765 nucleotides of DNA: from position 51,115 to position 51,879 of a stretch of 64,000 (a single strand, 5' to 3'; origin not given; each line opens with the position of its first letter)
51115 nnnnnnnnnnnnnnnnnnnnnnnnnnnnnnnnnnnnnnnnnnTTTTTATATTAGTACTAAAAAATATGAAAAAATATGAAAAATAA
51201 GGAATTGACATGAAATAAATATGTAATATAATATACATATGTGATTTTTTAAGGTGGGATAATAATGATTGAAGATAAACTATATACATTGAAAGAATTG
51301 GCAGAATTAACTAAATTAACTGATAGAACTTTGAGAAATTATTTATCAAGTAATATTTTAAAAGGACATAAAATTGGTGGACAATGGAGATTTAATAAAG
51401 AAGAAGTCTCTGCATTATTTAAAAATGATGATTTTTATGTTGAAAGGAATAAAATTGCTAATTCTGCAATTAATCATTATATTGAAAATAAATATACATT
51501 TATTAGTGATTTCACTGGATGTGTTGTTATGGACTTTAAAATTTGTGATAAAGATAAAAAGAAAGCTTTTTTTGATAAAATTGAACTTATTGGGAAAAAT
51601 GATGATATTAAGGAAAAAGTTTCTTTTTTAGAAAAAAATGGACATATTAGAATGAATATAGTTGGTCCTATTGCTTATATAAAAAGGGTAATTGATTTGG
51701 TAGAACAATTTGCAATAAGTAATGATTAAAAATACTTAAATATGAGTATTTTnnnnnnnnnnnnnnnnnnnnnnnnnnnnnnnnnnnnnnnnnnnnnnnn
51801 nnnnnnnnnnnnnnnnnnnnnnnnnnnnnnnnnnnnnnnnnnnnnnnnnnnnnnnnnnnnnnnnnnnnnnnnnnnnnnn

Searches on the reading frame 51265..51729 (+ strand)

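Call 8: search_protein_families(library=pfam, proteins=[window:51265-51729:+])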
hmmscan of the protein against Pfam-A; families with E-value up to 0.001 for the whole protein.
window:51265-51729:+ (154 aa): 3 families
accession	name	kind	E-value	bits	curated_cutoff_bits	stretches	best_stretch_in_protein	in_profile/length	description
PF12728.13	HTH_17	-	6e-12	46.1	27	1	6-53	1-48/51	Helix-turn-helix domain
PF13411.12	MerR_1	-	0.00035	21.1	21.6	1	7-50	1-45/69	MerR HTH family regulatory protein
PF00376.29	MerR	-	0.00044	20.4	28.2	1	8-33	1-27/38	MerR family regulatory protein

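Call 53: search_protein_families(library=ncbifam, proteins=[window:51265-51726:+], max_evalue=0.00001)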
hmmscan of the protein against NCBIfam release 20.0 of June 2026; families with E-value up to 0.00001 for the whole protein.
window:51265-51726:+ (154 aa): 2 families
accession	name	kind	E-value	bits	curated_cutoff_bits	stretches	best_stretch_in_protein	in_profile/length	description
TIGR01764.1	excise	domain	2.3e-09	37.4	28.8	1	6-51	1-46/49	excisionase family DNA-binding protein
NF047737.1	antiphage_MADS1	equivalog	1.1e-08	35.2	80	1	4-49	1-46/49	methylation-associated defense system helix-turn-helix domain-containing protein MAD1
